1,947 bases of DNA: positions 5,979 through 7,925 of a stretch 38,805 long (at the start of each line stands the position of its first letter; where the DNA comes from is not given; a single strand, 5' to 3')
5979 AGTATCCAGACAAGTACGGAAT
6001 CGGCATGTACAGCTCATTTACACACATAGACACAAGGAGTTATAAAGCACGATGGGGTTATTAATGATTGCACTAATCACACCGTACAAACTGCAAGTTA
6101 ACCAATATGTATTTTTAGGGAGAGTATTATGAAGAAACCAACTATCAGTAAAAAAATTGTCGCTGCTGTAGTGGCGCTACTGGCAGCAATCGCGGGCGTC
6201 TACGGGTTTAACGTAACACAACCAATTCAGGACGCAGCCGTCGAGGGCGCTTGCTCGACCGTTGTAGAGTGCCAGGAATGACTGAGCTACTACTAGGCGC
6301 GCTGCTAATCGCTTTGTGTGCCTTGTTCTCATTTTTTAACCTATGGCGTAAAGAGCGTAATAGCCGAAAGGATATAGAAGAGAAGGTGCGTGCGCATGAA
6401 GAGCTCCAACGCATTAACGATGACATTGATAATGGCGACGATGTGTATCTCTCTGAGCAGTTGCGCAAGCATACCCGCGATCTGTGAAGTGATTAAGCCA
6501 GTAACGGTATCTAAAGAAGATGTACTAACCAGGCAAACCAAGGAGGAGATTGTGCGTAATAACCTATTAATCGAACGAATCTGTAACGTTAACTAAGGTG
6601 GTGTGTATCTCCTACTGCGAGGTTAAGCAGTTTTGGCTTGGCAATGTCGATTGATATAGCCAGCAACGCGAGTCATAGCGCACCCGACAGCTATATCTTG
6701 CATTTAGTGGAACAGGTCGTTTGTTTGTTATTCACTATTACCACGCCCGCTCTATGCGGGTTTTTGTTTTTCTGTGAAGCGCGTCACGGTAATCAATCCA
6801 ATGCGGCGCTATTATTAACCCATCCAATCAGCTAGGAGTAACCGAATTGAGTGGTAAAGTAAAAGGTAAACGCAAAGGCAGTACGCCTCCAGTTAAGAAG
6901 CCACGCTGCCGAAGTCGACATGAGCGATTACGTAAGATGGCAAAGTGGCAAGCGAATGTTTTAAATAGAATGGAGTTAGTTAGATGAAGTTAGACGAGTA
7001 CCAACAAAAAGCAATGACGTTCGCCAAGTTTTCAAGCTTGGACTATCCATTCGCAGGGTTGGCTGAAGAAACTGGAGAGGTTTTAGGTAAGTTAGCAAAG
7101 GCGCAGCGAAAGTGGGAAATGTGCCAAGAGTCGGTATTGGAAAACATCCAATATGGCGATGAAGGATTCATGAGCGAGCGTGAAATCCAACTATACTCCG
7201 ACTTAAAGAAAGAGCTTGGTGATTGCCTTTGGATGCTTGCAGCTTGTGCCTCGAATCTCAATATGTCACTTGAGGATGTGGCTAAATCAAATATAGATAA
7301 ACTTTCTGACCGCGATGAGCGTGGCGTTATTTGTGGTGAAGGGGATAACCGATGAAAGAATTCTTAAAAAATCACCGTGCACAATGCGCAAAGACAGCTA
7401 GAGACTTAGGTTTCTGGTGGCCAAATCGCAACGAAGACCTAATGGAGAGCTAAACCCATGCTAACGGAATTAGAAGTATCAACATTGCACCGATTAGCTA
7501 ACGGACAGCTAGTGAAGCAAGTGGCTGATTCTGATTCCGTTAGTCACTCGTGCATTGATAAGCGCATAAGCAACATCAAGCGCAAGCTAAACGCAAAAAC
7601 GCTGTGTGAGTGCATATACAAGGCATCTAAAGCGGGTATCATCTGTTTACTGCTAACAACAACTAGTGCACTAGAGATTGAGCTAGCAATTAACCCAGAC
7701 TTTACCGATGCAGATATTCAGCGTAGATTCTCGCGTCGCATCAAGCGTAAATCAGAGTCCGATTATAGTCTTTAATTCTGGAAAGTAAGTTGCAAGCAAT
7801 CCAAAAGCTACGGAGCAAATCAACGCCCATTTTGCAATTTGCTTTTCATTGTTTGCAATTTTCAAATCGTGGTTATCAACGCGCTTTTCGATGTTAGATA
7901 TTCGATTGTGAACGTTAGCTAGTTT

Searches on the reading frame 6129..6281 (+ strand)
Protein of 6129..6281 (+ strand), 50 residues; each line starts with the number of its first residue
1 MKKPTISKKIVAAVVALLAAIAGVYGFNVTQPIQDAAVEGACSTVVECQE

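Call 30: search_protein_families(library=phrogs, proteins=[window:6129-6281:+], max_evalue=0.001)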
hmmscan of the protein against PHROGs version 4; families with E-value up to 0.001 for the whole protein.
window:6129-6281:+ (50 aa): 1 family
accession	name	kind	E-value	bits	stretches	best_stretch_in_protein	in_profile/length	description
phrog_4712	-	lysis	2.1e-09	38.5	1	1-50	1-50/50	holin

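Call 31: search_protein_families(library=pfam, proteins=[window:6129-6281:+], max_evalue=0.05)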
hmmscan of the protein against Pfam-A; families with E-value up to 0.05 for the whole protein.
window:6129-6281:+ (50 aa): 0 families

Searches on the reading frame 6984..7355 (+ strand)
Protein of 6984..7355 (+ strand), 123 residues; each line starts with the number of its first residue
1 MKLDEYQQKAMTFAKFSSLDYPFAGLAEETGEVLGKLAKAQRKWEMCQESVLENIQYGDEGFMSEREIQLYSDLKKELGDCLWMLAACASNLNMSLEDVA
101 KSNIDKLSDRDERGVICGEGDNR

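Call 15: search_protein_families(library=pfam, proteins=[window:6984-7355:+], max_evalue=0.01)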
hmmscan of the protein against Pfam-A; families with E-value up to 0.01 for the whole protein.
window:6984-7355:+ (123 aa): 1 family
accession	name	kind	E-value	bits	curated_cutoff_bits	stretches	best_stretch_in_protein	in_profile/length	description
PF03819.22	MazG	-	3e-10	40.7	22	1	24-112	8-71/74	MazG nucleotide pyrophosphohydrolase domain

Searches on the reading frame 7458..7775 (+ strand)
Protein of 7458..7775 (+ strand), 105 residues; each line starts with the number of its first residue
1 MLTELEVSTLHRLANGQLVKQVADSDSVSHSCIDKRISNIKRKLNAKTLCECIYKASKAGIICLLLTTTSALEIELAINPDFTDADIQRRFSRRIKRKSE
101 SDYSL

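Call 14: search_protein_families(library=pfam, proteins=[window:7458-7775:+], max_evalue=0.01)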
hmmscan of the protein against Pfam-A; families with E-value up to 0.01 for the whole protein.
window:7458-7775:+ (105 aa): 1 family
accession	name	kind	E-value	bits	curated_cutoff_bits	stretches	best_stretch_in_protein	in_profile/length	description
PF00196.25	GerE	-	3.8e-07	30.1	23.5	1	2-54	3-55/57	Bacterial regulatory proteins, luxR family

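Call 65: search_protein_families(library=phrogs, proteins=[window:7458-7775:+], max_evalue=0.001)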
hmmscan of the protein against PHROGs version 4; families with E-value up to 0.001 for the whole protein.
window:7458-7775:+ (105 aa): 1 family
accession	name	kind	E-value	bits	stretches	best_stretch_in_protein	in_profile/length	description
phrog_3282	-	transcription regulation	1.3e-08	35.9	1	2-87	48-134/158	sigma factor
